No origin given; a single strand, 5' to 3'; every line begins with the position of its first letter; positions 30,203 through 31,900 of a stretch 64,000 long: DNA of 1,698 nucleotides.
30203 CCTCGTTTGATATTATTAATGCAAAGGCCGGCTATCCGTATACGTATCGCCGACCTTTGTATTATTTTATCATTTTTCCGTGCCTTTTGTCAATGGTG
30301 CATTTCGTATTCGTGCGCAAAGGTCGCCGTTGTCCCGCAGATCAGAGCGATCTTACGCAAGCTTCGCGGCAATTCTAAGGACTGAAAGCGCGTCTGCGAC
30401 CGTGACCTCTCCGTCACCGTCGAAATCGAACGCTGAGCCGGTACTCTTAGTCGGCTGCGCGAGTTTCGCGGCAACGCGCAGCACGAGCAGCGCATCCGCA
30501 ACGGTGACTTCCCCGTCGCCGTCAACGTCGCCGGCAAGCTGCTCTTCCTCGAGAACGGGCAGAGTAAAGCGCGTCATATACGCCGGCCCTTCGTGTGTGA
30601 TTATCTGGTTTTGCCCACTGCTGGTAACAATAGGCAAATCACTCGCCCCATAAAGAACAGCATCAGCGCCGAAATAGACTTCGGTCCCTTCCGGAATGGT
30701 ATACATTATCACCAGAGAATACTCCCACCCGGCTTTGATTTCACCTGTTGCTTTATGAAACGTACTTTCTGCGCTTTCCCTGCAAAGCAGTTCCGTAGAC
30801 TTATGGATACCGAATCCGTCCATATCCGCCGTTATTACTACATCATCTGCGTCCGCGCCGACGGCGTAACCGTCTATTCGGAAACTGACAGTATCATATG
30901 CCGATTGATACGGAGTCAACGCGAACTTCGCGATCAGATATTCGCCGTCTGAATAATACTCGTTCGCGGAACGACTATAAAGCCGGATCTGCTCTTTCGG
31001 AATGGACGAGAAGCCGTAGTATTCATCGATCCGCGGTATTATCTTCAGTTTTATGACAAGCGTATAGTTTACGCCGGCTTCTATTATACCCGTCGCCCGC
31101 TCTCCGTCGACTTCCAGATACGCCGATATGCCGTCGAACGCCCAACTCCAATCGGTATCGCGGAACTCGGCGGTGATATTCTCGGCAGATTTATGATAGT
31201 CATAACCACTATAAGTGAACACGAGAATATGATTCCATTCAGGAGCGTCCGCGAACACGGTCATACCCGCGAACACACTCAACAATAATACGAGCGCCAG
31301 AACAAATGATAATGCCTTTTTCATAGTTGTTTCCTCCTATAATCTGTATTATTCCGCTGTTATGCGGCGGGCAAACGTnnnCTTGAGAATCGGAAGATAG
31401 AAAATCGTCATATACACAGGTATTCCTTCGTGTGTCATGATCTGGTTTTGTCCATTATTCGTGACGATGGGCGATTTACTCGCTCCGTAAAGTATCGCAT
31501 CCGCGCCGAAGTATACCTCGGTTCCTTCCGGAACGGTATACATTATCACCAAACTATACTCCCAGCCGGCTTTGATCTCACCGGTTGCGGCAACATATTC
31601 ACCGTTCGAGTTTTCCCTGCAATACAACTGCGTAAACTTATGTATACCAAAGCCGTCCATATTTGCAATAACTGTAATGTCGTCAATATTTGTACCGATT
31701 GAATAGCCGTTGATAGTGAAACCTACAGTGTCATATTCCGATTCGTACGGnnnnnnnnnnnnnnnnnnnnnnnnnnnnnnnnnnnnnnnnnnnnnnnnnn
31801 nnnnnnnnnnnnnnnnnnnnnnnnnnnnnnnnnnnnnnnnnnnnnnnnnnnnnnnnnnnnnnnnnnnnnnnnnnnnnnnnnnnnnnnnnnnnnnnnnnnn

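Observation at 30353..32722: The anti-sigma sensor domain is a tandem paralog of the cargo module of the adjacent dockerin protein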

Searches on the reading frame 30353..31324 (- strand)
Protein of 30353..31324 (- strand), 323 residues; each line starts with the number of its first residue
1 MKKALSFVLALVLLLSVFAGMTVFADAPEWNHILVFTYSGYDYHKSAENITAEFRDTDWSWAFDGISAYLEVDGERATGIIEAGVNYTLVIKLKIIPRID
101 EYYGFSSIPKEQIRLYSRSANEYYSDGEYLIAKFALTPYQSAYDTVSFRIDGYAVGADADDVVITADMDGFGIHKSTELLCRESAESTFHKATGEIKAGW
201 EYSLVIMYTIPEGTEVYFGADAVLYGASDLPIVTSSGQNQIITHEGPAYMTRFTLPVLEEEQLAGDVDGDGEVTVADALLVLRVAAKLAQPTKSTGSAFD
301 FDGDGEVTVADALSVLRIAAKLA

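Call 4: search_protein_families(library=pfam, proteins=[window:30353-31324:-], max_evalue=0.01)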
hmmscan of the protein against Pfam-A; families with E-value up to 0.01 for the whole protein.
window:30353-31324:- (323 aa): 3 families
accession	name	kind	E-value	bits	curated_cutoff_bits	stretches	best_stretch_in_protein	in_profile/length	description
PF00404.24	Dockerin_1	-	8e-10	39.2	22.9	1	264-315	1-52/57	Dockerin type I domain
PF13405.12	EF-hand_6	-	0.002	18.1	25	0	298-317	8-27/30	EF-hand domain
PF00036.39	EF-hand_1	-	0.005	16.7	25.4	0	298-316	8-26/29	EF hand domain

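Call 28: search_protein_families(library=ncbifam, proteins=[window:30353-31324:-], max_evalue=0.01)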
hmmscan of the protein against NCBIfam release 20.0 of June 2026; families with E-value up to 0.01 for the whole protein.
window:30353-31324:- (323 aa): 0 families

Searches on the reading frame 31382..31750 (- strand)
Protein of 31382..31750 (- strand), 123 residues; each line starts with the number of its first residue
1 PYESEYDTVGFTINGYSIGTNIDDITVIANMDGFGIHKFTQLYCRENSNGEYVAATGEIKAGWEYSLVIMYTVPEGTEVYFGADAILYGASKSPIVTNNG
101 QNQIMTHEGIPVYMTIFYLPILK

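Call 66: predict_structure(alignment_id=A5)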
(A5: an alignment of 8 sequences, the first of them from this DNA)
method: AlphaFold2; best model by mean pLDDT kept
length: 123 residues; sequences in the alignment: 8
mean_pLDDT: 88.7   pTM: 0.82
mean pLDDT of the five models: 88.7, 88.2, 87.6, 86.9, 86.7
residues with pLDDT >= 90: 77; 70-90: 39; 50-70: 5; < 50: 2
segments of 3 or more residues with pLDDT < 50: none
pLDDT, mean of each block of 10 residues (from residue 1): 74 96 95 88 92 96 95 87 90 86 73 91 93
secondary structure, 60 per line:
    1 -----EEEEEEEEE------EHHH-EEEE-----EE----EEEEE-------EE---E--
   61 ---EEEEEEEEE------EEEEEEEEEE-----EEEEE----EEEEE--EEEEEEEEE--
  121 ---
elements in order: E6-14 E26-29 E41-45 E64-72 E79-88 E94-98 E103-107 E110-118

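Call 69: fold_search(model_id=the predicted structure, library=pdb)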
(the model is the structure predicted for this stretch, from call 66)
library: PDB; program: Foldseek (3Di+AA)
matches with E <= 10: 327; with E <= 0.001: 0
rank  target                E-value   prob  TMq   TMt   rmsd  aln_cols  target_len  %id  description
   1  5g56                  2.1e-01  0.14  0.20  0.06  10.1        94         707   16  THE TETRA-MODULAR CELLULOSOMAL ARABINOXYLANASE CtXyl5A STRUCTURE AS REVEALED BY X-RAY CRYSTALLOGRAPHY (released 2016-06-29)
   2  3mpc_A                3.1e-01  0.12  0.20  0.22  10.4        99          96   16  The crystal structure of a Fn3-like protein from Clostridium thermocellum (released 2010-08-11)
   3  9l9p_H                6.0e-01  0.12  0.24  0.25  11.9       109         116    7  Cryo-EM structure of bacteriophage T1 tail tip complex (released 2025-03-12)
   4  9crs_E                6.0e-01  0.08  0.24  0.12  12.8       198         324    9  Native human GABAA receptor of beta2-alpha1-beta2-alpha1-gamma2 assembly (released 2025-01-22)
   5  6dw1_D                6.4e-01  0.15  0.32  0.22  11.3       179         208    8  Cryo-EM structure of the benzodiazepine-sensitive alpha1beta1gamma2S tri-heteromeric GABAA receptor in complex with GA (released 2018-08-08)
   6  1x5z_MODEL_1_A        7.1e-01  0.12  0.26  0.27  15.9       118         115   15  Solution structure of the fibronectin type-III domain of human protein tyrosine phosphatase, receptor type, D  (released 2005-11-17)
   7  4d01                  7.1e-01  0.09  0.26  0.17  11.8       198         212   11  Crystal Structure of the Extracellular Domain of the Human Alpha9 Nicotinic Acetylcholine Receptor (released 2014-10-01)
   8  9rpl_A                7.5e-01  0.18  0.34  0.20   9.6       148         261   12  Lactobacillus acidophilus SlpA self assembly domains I-II (aa 49-308) (released 2026-02-04)
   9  8soc_B                7.5e-01  0.03  0.13  0.05  15.0       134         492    8  Phosphoinositide phosphate 3 kinase gamma bound with ADP and Gbetagamma (released 2024-04-03)
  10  6rpx                  8.4e-01  0.13  0.29  0.17  16.4       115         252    9  Cytokine receptor-like factor 3 C-terminus residues 174-442: native (released 2020-03-25)
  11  6e57_C                8.4e-01  0.05  0.19  0.09  20.3       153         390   12  Bacteroides ovatus mixed-linkage glucan utilization locus (MLGUL) SGBP-B in complex with mixed-linkage heptasaccharide (released 2019-05-29)
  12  5osc_A                1.0e+00  0.14  0.36  0.18  12.3       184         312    9  GLIC-GABAAR alpha1 chimera crystallized in complex with pregnenolone sulfate at pH 4.5 (released 2017-10-11)
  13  9rku_A1               1.0e+00  0.07  0.24  0.10  13.3       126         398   11  Agrobacterium phage 7-7-1 baseplate (released 2025-12-10)
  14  9ctp_E                1.1e+00  0.08  0.29  0.19  13.7       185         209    8  Native human GABAA receptor of beta2-alpha1-beta2-alpha3-gamma2 assembly (released 2025-01-22)
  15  9cx7_C                1.2e+00  0.08  0.30  0.21  12.8       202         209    8  Native human GABAA receptor of beta3-alpha1-gamma2-beta3-alpha2 assembly (released 2025-01-22)
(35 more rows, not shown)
